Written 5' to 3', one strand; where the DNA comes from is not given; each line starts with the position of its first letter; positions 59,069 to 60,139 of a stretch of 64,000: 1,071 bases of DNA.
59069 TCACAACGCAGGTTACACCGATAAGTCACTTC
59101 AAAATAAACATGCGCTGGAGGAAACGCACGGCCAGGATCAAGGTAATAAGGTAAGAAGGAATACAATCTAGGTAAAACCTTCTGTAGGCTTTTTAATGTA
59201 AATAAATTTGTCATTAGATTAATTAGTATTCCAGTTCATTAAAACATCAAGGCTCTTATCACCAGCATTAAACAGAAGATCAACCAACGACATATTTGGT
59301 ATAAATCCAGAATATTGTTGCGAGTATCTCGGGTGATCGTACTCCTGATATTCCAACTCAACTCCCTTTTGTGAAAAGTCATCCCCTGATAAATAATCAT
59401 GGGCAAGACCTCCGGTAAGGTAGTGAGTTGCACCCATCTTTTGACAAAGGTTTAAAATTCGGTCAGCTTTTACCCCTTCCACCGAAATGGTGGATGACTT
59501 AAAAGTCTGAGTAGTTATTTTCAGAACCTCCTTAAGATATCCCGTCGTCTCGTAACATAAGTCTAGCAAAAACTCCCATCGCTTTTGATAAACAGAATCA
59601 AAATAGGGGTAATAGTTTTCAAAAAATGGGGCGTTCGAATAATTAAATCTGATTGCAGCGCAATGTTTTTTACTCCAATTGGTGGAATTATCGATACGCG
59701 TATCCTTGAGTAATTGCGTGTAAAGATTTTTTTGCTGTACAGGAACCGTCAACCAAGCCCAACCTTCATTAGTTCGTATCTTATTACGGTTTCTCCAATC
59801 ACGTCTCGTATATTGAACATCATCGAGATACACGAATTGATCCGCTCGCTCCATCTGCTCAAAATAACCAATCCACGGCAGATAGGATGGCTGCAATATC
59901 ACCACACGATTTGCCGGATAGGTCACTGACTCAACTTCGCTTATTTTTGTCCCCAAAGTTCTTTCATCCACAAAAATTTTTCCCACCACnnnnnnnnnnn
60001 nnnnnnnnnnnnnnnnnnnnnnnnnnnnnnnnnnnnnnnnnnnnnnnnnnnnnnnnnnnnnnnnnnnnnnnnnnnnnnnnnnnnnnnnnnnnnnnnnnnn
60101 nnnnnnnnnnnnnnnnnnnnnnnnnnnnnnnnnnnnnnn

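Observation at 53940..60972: Deoxysugar cluster dominated by three radical SAM enzymes and lacking classical tailoring genes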

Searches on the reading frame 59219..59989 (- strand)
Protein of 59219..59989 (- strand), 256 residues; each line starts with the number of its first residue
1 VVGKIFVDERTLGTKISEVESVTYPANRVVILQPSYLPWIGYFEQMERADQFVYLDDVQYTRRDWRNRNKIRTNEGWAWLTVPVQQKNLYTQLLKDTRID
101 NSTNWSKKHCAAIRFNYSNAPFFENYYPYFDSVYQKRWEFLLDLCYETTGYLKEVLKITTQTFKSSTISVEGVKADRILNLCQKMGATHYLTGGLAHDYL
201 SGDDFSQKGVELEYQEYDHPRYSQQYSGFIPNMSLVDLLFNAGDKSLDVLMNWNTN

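Call 3: search_protein_families(library=pfam, proteins=[window:59219-59989:-], max_evalue=0.01)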
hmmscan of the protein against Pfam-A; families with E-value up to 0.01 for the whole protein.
window:59219-59989:- (256 aa): 1 family
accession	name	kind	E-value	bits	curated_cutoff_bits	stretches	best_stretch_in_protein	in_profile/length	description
PF08889.16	WbqC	-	3.8e-79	266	21.3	1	33-247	1-216/218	WbqC-like protein family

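Call 4: search_protein_families(library=ncbifam, proteins=[window:59219-59989:-], max_evalue=0.01)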
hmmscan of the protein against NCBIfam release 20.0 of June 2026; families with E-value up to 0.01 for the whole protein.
window:59219-59989:- (256 aa): 0 families

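Call 8: search_solved_structures(query=window:59219-59989:-, max_evalue=1)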
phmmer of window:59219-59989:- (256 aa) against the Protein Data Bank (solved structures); distinct sequences matched with E-value up to 1: 0.

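Call 26: find_homologous_proteins(query=window:59219-59926:-, max_evalue=0.00001)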
Query window:59219-59926:- (235 aa): 3473 proteins with E <= 0.00001 among 3512 candidates; the best 120 are listed.
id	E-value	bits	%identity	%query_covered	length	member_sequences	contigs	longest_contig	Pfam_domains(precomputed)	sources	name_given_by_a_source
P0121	4.9e-155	532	97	100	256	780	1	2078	PF08889.17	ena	-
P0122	1.1e-140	485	91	100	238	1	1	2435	PF08889.17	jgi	-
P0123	9.4e-140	482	89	97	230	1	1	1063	PF08889.17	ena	-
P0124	3.2e-137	474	84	100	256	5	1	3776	PF08889.17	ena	-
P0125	3.2e-136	471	84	100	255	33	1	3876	PF08889.17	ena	-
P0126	4.1e-136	470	83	100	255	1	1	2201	PF08889.17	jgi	jgi:hypothetical protein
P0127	1.8e-127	442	81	97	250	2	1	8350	PF08889.17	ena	-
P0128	1.3e-126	439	79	97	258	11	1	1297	PF08889.17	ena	-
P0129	6.1e-123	427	79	97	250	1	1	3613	PF08889.17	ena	-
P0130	6.1e-122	424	76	98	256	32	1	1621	PF08889.17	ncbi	-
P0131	7.5e-122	424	78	96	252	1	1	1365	PF08889.17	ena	-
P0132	2.5e-121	422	75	98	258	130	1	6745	PF08889.17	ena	-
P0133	2.6e-120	419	76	99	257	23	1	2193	PF08889.17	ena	-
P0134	5.7e-120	417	76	97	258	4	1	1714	PF08889.17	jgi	-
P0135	1.3e-117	410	73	98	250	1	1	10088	PF08889.17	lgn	-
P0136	5.2e-114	398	72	97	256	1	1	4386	PF08889.17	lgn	-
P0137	4.1e-113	395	71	98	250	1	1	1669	PF08889.17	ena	-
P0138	5.9e-112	391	71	97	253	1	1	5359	PF08889.17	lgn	-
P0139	6.3e-111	388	70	98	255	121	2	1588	PF08889.17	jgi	jgi:hypothetical protein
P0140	8.7e-110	384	70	96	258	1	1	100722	PF08889.17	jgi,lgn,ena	-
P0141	2.5e-107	376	68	96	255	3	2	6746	PF08889.17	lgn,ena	-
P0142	8.9e-95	335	61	95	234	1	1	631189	PF08889.17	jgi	jgi:hypothetical protein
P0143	9.6e-94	332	96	64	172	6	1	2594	PF08889.17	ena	-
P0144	1.9e-93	331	61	95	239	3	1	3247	PF08889.17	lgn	-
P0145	4.7e-93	329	60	97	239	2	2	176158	PF08889.17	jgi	jgi:WbqC-like protein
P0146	5.2e-93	329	58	95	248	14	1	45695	PF08889.17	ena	-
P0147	6.1e-93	329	59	97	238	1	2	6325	PF08889.17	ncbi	ncbi:MAG: WbqC family protein [Nitrospinaceae bacterium]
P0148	8.0e-93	329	62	95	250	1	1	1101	PF08889.17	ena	-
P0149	1.1e-92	328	61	95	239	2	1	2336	PF08889.17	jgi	jgi:hypothetical protein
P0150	2.7e-92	327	58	95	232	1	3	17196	PF08889.17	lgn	-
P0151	5.7e-92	326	60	97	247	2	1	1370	PF08889.17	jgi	jgi:WbqC-like protein family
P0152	6.3e-92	326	60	95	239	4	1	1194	PF08889.17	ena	-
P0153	1.4e-91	324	57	97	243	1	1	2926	PF08889.17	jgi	-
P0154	1.5e-91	324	59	96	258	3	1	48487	PF08889.17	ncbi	ncbi:MAG: WbqC family protein [Nitrospinaceae bacterium]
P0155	1.8e-91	324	60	97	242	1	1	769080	PF08889.17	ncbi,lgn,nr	ncbi:MAG: hypothetical protein NPINA01_15460 [Nitrospinaceae bacterium]|nr:MAG: hypothetical protein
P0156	2.1e-91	324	60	95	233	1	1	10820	PF08889.17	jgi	jgi:hypothetical protein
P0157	2.6e-91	324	60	97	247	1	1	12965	PF08889.17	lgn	-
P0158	2.9e-91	323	60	95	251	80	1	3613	PF08889.17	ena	-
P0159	3.3e-91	323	60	95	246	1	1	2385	PF08889.17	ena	-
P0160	4.0e-91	323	60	95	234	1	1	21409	PF08889.17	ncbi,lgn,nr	ncbi:MAG: WbqC family protein [Nitrospinota bacterium]|nr:WbqC family protein [Nitrospinota bacteriu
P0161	6.3e-91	322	59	95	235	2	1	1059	PF08889.17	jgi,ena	-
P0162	6.7e-91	322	98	61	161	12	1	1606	PF08889.17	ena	-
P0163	8.7e-91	322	60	97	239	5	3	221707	PF08889.17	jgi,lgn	-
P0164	9.0e-91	322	58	95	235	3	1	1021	PF08889.17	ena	-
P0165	1.1e-90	322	59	95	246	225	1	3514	PF08889.17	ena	-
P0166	1.1e-90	322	58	95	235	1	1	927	PF08889.17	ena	-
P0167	1.1e-90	322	58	95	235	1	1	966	PF08889.17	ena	-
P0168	1.6e-90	321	58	95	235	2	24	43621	PF08889.17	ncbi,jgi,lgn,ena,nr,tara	ncbi:MAG TPA: hypothetical protein DD452_09805 [Nitrospina sp.]|jgi:hypothetical protein|nr:hypothet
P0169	2.0e-90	321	59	95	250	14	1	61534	PF08889.17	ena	-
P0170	2.0e-90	321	57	97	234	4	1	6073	PF08889.17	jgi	-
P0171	2.0e-90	321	58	95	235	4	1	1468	PF08889.17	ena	-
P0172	2.6e-90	320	58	95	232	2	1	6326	PF08889.17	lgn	-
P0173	3.3e-90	320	57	95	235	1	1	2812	PF08889.17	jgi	-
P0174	3.9e-90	320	58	95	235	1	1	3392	PF08889.17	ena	-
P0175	4.2e-90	320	58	95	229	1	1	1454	PF08889.17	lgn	-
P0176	5.6e-90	319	58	95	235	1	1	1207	PF08889.17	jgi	-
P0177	5.7e-90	319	57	95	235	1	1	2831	PF08889.17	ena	-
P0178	6.0e-90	319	58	95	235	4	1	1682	PF08889.17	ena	-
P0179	6.9e-90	319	60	95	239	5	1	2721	PF08889.17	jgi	-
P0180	7.4e-90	319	58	95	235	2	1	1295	PF08889.17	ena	-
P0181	8.4e-90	319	58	95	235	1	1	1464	PF08889.17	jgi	jgi:hypothetical protein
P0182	8.8e-90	319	57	95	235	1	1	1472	PF08889.17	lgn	-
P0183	9.3e-90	319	59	97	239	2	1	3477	PF08889.17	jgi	-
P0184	1.0e-89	318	57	95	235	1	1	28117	PF08889.17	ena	-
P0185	1.5e-89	318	57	95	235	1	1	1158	PF08889.17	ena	-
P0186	1.7e-89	318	57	95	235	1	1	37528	PF08889.17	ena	-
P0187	2.0e-89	317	59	97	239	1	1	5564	PF08889.17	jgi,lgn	-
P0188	2.0e-89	317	59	95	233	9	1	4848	PF08889.17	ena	-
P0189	2.0e-89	317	57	95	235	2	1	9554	PF08889.17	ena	-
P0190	2.1e-89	317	59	97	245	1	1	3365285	PF08889.17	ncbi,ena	-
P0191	2.5e-89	317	59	97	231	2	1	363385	PF08889.17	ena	-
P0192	2.7e-89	317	59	97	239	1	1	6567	PF08889.17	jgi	-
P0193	2.9e-89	317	59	97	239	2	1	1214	PF08889.17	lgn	-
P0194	3.0e-89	317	59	94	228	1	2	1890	PF08889.17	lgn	-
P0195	4.3e-89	316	57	95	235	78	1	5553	PF08889.17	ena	-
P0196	5.1e-89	316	59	95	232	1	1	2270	PF08889.17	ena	-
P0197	5.1e-89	316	59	95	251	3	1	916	PF08889.17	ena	-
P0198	5.2e-89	316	59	97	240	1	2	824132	PF08889.17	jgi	jgi:WbqC-like protein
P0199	6.4e-89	316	59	97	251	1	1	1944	PF08889.17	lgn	-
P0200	7.3e-89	316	58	97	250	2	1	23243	PF08889.17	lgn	-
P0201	9.2e-89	315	59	95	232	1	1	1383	PF08889.17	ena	-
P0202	1.3e-88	315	57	95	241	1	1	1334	PF08889.17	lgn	-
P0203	1.5e-88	315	57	95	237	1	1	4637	PF08889.17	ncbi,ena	-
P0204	1.7e-88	314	60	95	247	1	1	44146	PF08889.17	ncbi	-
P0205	1.8e-88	314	57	95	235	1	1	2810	PF08889.17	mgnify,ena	mgnify:FL=1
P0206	3.0e-88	314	57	95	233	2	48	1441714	PF08889.17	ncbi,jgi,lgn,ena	jgi:hypothetical protein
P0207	3.2e-88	314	57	95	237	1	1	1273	PF08889.17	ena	-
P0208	3.2e-88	314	60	95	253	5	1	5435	PF08889.17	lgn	-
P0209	3.6e-88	313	57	95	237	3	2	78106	PF08889.17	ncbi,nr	ncbi:MAG: WbqC family protein [Nitrospinae bacterium]|nr:WbqC family protein [Nitrospinota bacterium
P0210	3.7e-88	313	57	95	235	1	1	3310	PF08889.17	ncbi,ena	-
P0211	3.9e-88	313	59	95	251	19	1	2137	PF08889.17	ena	-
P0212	4.7e-88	313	60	95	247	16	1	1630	PF08889.17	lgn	-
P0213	4.7e-88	313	58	95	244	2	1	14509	PF08889.17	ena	-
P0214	5.2e-88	313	59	97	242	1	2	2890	PF08889.17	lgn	-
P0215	8.1e-88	312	57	95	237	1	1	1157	PF08889.17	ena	-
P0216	9.1e-88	312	57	95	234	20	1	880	PF08889.17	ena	-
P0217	1.1e-87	312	56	95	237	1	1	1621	PF08889.17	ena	-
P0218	1.1e-87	312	58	97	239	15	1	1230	PF08889.17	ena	-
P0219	1.2e-87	312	58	97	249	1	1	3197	PF08889.17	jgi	-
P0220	1.2e-87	312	57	95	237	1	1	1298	PF08889.17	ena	-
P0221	1.2e-87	312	57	95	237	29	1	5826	PF08889.17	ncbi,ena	-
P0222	1.7e-87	311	58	95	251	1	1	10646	PF08889.17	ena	-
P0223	1.7e-87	311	58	95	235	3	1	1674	PF08889.17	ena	-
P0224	1.9e-87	311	58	97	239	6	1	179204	PF08889.17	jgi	jgi:hypothetical protein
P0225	2.1e-87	311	59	97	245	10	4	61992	PF08889.17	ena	-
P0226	2.3e-87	311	59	97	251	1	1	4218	PF08889.17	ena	-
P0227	2.5e-87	311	58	96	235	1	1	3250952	PF08889.17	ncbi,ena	-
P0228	2.8e-87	310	56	95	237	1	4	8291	PF08889.17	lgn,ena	-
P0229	2.8e-87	310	56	95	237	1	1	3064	PF08889.17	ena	-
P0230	3.0e-87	310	60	95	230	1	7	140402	PF08889.17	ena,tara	tara:strand:+ start:3271 stop:3963 length:693 start_codon:yes stop_codon:yes gene_type:complete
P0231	3.1e-87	310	57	95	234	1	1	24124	PF08889.17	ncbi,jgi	-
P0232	3.9e-87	310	56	95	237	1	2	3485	PF08889.17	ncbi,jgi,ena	jgi:hypothetical protein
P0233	4.6e-87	310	59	95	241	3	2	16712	PF08889.17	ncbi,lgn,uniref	ncbi:hypothetical protein MNBD_NITROSPINAE05-411 [hydrothermal vent metagenome]|uniref:WbqC-like pro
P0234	5.3e-87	310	56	95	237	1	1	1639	PF08889.17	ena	-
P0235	6.1e-87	309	56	97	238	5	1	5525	PF08889.17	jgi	jgi:hypothetical protein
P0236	8.0e-87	309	58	97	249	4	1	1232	PF08889.17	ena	-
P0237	8.6e-87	309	58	95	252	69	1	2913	PF08889.17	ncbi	-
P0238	9.1e-87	309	57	97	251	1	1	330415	PF08889.17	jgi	jgi:hypothetical protein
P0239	9.5e-87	309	56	97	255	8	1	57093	PF08889.17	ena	-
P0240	1.0e-86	309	56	95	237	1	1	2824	PF08889.17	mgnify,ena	mgnify:FL=1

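Call 28: find_encoding_contigs(protein=P0206, flank=10000, max_places=3)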
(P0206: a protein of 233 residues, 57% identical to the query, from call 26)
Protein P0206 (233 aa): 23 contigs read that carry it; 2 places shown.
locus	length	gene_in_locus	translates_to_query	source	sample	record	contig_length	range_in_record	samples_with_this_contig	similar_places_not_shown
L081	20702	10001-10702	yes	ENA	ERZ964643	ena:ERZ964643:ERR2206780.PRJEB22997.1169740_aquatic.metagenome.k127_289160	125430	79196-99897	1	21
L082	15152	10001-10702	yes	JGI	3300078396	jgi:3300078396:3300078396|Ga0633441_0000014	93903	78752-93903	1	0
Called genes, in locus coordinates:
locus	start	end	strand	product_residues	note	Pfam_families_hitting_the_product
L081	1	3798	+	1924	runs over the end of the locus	PF05860:TPS, PF18886:DUF5649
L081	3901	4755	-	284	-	-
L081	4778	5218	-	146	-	-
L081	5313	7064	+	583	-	PF00795:CN_hydrolase, PF02540:NAD_synthase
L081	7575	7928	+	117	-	-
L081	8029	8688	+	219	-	PF01965:DJ-1_PfpI (faint)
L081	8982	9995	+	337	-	PF01073:3Beta_HSD, PF01370:Epimerase, PF02719:Polysacc_synt_2, PF04321:RmlD_sub_bind, PF07993:NAD_binding_4, PF16363:GDP_Man_Dehyd, PF13460:NAD_binding_10 (weak)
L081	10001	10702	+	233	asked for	PF08889:WbqC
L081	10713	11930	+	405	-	PF04055:Radical_SAM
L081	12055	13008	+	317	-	PF00535:Glycos_transf_2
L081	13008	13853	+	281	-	PF04055:Radical_SAM, PF13186:SPASM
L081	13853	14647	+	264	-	PF01209:Ubie_methyltran, PF05175:MTS (weak), PF07021:MetW (weak), PF13489:Methyltransf_23, PF13649:Methyltransf_25, PF13847:Methyltransf_31, PF08241:Methyltransf_11, PF08242:Methyltransf_12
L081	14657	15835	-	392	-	PF00990:GGDEF, PF07238:PilZ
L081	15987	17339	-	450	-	-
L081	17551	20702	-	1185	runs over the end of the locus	PF02463:SMC_N, PF13175:AAA_15, PF13304:AAA_21 (faint), PF06470:SMC_hinge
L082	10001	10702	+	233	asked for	PF08889:WbqC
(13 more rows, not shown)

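Call 35: predict_structure(alignment_id=A2)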
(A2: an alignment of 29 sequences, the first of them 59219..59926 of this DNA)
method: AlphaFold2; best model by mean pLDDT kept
length: 235 residues; sequences in the alignment: 29
mean_pLDDT: 86.0   pTM: 0.85
mean pLDDT of the five models: 86.0, 77.9, 77.5, 73.5, 68.9
residues with pLDDT >= 90: 120; 70-90: 87; 50-70: 25; < 50: 3
segments of 3 or more residues with pLDDT < 50: none
pLDDT, mean of each block of 10 residues (from residue 1): 82 87 93 86 63 78 80 89 88 88 95 93 94 96 95 92 97 87 95 79 62 81 90 63
secondary structure, 60 per line:
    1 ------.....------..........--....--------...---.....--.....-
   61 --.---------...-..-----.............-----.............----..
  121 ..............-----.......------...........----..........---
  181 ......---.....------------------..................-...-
elements in order: E7-11 H19-27 E30-33 E48-52 E55-59 H84-96 H102-114 H120-134 E140-143 H153-163 E168-172 H173-177 H181-186 E190-194 H214-230

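Call 38: fold_search(model_id=the predicted structure, library=pdb)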
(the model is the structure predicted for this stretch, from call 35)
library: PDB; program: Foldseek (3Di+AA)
matches with E <= 10: 720; with E <= 0.001: 0
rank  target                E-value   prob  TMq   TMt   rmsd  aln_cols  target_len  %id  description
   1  5i4k                  1.7e-02  0.15  0.21  0.19  16.6       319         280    9  Metal ABC transporter from Listeria monocytogenes with manganese (released 2016-02-24)
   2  6wrq                  3.2e-02  0.77  0.31  0.25   9.3       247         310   10  Crystal structure of Mj 3-nitro-tyrosine tRNA synthetase (5B) S158C variant bound to 3-nitro-tyrosine (released 2020-07-01)
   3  6wrt                  4.7e-02  0.66  0.31  0.24   9.3       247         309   10  Crystal structure of Mj 3-nitro-tyrosine tRNA synthetase (5B) C70A/S158C variant bound to 3-nitro-tyrosine (released 2020-07-01)
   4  1u7x_A                5.1e-02  0.41  0.32  0.26  10.3       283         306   11  crystal structure of a mutant M. jannashii tyrosyl-tRNA synthetase specific for O-methyl-tyrosine (released 2005-05-24)
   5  4nx2                  5.7e-02  0.69  0.32  0.24   9.3       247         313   10  Crystal structure of DCYRS complexed with DCY (released 2014-09-24)
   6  4nda                  5.7e-02  0.66  0.31  0.25   9.2       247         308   10  Crystal structure of 3-nitro-tyrosine tRNA synthetase (5B) bound to 3-nitro-tyrosine (released 2014-03-19)
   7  5jjp_D                5.7e-02  0.09  0.20  0.13  19.3       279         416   12  Crystal structure of CmiS6 (released 2017-03-22)
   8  5hx7                  6.5e-02  0.09  0.21  0.20  16.0       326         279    8  Metal ABC transporter from Listeria monocytogenes (released 2016-02-17)
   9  4pbs                  7.4e-02  0.63  0.31  0.25   9.2       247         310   10  Crystal structure of the M. jannaschii F9 tRNA synthetase variant bound to 4-(2-bromoisobutyramido)-phenylalanine (BibaF (released 2014-07-23)
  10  5jjp_A                7.4e-02  0.10  0.21  0.13  19.5       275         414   12  Crystal structure of CmiS6 (released 2017-03-22)
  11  1u7d_A                7.9e-02  0.66  0.33  0.27   9.3       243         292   10  crystal structure of apo M. jannashii tyrosyl-tRNA synthetase (released 2005-05-17)
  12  7lm6                  7.9e-02  0.12  0.23  0.21  15.8       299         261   10  Crystal structure of the Zn(II)-bound AdcAII H205L mutant variant of Streptococcus pneumoniae (released 2021-09-29)
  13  2hgz                  9.0e-02  0.44  0.30  0.24   9.4       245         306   11  Crystal structure of a p-benzoyl-L-phenylalanyl-tRNA synthetase (released 2007-06-05)
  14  5jjp_C                9.6e-02  0.06  0.14  0.10  19.0       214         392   11  Crystal structure of CmiS6 (released 2017-03-22)
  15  4nd7                  1.0e-01  0.54  0.31  0.24   9.3       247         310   10  Crystal structure of apo 3-nitro-tyrosine tRNA synthetase (5B) in the closed form (released 2014-03-19)
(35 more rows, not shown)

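Call 75: find_encoding_contigs(protein=P0198, flank=10000, max_places=1)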
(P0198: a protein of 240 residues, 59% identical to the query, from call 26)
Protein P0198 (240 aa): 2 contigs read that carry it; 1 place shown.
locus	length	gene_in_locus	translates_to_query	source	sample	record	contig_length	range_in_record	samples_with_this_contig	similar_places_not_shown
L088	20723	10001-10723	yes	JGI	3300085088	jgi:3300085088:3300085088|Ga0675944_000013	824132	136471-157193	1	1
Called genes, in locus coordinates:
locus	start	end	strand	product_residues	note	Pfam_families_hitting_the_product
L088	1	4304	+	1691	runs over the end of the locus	PF05860:TPS, PF18886:DUF5649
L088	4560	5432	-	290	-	-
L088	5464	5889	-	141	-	-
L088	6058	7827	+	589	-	PF00795:CN_hydrolase, PF02540:NAD_synthase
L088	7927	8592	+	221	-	-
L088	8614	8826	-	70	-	-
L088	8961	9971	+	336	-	PF01073:3Beta_HSD, PF01370:Epimerase, PF02719:Polysacc_synt_2, PF04321:RmlD_sub_bind, PF16363:GDP_Man_Dehyd, PF13460:NAD_binding_10 (faint), PF07993:NAD_binding_4 (weak)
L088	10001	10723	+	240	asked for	PF08889:WbqC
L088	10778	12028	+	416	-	PF04055:Radical_SAM, PF13186:SPASM (weak)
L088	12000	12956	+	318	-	PF00535:Glycos_transf_2, PF13641:Glyco_tranf_2_3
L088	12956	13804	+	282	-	PF04055:Radical_SAM, PF13186:SPASM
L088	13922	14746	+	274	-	PF13489:Methyltransf_23, PF13847:Methyltransf_31, PF08241:Methyltransf_11, PF08242:Methyltransf_12, PF13649:Methyltransf_25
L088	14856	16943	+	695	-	PF13424:TPR_12, PF17874:TPR_MalT, PF24885:TPR_NPHP3, PF13424:TPR_12, PF13424:TPR_12, PF24885:TPR_NPHP3, PF00515:TPR_1, PF07719:TPR_2, +21 more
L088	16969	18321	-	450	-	-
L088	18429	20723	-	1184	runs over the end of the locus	PF02463:SMC_N, PF13175:AAA_15, PF13304:AAA_21 (weak), PF13476:AAA_23, PF06470:SMC_hinge, PF09762:CCDC93_CC (weak)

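Call 76: find_encoding_contigs(protein=P0142, flank=10000, max_places=1)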
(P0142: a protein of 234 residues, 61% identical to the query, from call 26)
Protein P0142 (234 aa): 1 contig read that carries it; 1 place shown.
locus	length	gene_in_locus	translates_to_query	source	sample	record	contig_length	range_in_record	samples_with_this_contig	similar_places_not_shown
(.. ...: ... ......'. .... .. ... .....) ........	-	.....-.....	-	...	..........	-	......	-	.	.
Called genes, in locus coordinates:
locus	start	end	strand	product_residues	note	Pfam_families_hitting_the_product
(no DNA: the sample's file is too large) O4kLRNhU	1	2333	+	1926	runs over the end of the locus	PF05860:TPS, PF18886:DUF5649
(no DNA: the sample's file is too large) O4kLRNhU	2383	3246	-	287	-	-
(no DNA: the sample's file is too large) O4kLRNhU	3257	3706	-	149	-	-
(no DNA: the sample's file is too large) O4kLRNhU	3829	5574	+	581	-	PF00795:CN_hydrolase, PF02540:NAD_synthase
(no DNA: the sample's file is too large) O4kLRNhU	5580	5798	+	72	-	PF01814:Hemerythrin (weak)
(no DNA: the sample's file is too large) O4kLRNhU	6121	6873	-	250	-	-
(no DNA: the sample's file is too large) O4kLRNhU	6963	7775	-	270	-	PF13511:DUF4124 (weak)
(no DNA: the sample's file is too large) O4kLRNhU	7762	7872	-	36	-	-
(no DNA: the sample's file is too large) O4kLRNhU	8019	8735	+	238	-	PF01965:DJ-1_PfpI (weak)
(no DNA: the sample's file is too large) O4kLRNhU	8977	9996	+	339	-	PF01073:3Beta_HSD, PF01370:Epimerase, PF02719:Polysacc_synt_2, PF04321:RmlD_sub_bind, PF16363:GDP_Man_Dehyd, PF13460:NAD_binding_10 (weak), PF07993:NAD_binding_4 (weak)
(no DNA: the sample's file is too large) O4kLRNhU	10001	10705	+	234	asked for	PF08889:WbqC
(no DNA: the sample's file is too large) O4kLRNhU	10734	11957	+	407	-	PF04055:Radical_SAM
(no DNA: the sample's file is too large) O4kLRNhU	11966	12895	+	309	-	PF00535:Glycos_transf_2, PF13641:Glyco_tranf_2_3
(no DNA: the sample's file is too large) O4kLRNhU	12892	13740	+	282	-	PF04055:Radical_SAM, PF13186:SPASM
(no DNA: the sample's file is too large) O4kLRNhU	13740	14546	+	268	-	PF01209:Ubie_methyltran, PF03602:Cons_hypoth95 (weak), PF05175:MTS (weak), PF13489:Methyltransf_23, PF13847:Methyltransf_31, PF08241:Methyltransf_11, PF08242:Methyltransf_12, PF13649:Methyltransf_25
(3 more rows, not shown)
